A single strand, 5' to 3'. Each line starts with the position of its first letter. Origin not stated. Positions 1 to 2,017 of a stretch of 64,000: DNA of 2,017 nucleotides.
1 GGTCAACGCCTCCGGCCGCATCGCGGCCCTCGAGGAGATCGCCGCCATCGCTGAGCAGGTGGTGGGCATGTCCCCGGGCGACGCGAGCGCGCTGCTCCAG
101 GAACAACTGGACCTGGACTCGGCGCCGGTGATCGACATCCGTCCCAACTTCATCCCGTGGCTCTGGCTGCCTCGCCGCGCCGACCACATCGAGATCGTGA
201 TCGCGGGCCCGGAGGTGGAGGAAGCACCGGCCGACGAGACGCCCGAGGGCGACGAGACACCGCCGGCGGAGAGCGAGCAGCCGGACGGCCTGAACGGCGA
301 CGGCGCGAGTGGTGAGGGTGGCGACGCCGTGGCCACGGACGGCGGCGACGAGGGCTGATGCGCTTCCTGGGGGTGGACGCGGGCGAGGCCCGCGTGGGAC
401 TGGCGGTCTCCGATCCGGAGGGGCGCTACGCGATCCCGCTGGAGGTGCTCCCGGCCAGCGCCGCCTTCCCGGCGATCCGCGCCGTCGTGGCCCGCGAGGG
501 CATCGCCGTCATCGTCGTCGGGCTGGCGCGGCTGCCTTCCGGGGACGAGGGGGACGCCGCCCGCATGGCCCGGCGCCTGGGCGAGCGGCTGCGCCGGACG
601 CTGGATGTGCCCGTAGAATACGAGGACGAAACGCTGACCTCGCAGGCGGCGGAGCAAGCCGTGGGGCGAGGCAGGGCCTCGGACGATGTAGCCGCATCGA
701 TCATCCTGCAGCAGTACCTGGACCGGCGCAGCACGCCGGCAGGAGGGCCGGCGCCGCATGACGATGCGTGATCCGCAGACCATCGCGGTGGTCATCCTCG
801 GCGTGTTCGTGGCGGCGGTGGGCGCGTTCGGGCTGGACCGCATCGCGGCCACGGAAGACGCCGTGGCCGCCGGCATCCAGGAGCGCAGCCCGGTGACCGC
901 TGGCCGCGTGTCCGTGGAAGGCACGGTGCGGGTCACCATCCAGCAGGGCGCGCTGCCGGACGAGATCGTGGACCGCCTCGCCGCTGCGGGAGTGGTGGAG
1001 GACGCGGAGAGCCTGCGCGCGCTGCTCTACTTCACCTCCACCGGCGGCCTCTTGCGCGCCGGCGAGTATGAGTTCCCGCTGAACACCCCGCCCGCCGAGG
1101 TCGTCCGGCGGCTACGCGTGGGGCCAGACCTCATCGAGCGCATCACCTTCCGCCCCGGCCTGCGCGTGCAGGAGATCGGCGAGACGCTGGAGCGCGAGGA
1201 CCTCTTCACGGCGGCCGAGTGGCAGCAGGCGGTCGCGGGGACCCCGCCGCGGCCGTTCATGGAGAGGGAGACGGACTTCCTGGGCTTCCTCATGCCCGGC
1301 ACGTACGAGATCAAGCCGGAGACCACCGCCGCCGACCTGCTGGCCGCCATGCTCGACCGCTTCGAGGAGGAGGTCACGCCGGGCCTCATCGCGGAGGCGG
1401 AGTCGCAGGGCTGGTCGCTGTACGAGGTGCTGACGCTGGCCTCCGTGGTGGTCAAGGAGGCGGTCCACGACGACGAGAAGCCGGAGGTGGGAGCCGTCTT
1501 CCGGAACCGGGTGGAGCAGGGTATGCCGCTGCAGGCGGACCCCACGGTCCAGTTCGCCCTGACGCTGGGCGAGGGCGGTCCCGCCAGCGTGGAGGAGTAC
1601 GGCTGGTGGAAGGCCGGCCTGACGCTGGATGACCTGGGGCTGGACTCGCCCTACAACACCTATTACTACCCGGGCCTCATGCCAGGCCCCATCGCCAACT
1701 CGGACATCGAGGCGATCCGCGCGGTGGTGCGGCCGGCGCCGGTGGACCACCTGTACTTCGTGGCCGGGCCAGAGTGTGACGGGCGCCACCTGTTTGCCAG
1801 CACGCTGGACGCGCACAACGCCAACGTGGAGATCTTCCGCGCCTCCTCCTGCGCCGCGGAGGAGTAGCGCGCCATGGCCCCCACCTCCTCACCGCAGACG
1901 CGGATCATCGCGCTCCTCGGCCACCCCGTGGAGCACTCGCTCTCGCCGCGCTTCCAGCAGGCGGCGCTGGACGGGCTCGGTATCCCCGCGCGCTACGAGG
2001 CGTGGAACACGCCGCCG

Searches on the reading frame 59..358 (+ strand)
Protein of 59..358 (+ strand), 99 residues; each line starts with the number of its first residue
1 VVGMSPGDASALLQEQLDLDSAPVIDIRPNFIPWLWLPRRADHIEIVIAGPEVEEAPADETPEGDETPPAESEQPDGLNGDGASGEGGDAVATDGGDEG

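Call 53: search_protein_families(library=pfam, alignment_id=A3, max_evalue=0.00001)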
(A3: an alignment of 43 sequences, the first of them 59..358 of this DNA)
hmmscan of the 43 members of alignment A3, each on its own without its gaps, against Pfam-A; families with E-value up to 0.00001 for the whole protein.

A. member 1, window:59-358:+ (99 aa): 0 families

B. families by the number of members that match (of 43 scanned): 66 families (the first 25 are shown)
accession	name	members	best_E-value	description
PF00005.33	ABC_tran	2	2.4e-32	ABC transporter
PF08352.17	oligo_HPY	2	1.6e-19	Oligopeptide/dipeptide transporter, C-terminal region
PF13191.12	AAA_16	2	8.8e-11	AAA ATPase domain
PF01264.26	Chorismate_synt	1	5.7e-112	Chorismate synthase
PF12241.14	Enoyl_reductase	1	8.4e-95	Trans-2-enoyl-CoA reductase catalytic region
PF10060.15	DUF2298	1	8.3e-81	Uncharacterized membrane protein (DUF2298)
PF00448.28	SRP54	1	5e-73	SRP54-type protein, GTPase domain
PF02618.21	YceG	1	4.8e-70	YceG-like family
PF02786.22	CPSase_L_D2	1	5.9e-67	Carbamoyl-phosphate synthase L chain, ATP binding domain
PF19799.5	DUF6282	1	8.8e-61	Family of unknown function (DUF6282)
PF00009.33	GTP_EFTU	1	1.6e-56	Elongation factor Tu GTP binding domain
PF00398.26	RrnaAD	1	1.9e-54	Ribosomal RNA adenine dimethylase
PF06421.17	LepA_C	1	1.4e-49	GTP-binding protein LepA C-terminus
PF00289.28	Biotin_carb_N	1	6.7e-49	Biotin carboxylase, N-terminal domain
PF03453.22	MoeA_N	1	1.4e-47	MoeA N-terminal region (domain I and II)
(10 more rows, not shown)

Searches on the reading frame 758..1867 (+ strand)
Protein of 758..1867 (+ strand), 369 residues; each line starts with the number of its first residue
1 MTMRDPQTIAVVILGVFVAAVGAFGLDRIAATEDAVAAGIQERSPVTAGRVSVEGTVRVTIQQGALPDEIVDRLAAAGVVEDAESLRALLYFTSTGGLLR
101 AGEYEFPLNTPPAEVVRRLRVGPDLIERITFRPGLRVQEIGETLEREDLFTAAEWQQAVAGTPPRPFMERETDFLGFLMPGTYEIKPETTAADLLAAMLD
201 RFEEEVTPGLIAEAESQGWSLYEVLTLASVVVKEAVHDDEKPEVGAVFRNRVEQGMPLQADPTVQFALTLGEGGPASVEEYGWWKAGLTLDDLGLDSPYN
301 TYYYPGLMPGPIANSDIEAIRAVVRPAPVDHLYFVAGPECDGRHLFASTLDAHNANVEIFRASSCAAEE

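Call 79: find_encoding_contigs(protein=window:758-1867:+, flank=10000, max_places=1)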
Protein window:758-1867:+ (369 aa): 5 contigs read that carry it; 1 place shown.
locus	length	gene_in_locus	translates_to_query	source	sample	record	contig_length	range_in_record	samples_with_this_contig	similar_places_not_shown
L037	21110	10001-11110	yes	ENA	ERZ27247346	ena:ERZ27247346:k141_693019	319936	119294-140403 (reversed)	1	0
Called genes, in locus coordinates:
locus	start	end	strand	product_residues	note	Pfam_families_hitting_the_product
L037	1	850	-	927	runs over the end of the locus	PF01751:Toprim, PF01131:Topoisom_bac, PF13368:Toprim_C_rpt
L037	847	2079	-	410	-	PF02481:DNA_processg_A, PF17782:WHD_DprA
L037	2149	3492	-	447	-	PF01595:CNNM, PF00571:CBS, PF03471:CorC_HlyC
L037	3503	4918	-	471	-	PF00483:NTP_transferase, PF01128:IspD (weak), PF12804:NTP_transf_3, PF25084:LbH_EIF2B, PF25087:GMPPB_C (faint), PF00132:Hexapep (weak)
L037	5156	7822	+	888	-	PF01411:tRNA-synt_2c, PF07973:tRNA_SAD, PF02272:DHHA1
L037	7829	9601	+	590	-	PF04865:Baseplate_J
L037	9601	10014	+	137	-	PF03652:RuvX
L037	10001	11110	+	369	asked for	PF02618:YceG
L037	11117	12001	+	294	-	PF08501:Shikimate_dh_N, PF01488:Shikimate_DH, PF18317:SDH_C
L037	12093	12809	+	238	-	-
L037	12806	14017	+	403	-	PF01264:Chorismate_synt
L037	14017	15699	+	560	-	PF01202:SKI, PF13238:AAA_18 (weak), PF13671:AAA_33 (weak), PF00465:Fe-ADH (weak), PF13685:Fe-ADH_2, PF01761:DHQ_synthase, PF24621:DHQS_C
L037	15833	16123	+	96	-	PF00708:Acylphosphatase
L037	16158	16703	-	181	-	-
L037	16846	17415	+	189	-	-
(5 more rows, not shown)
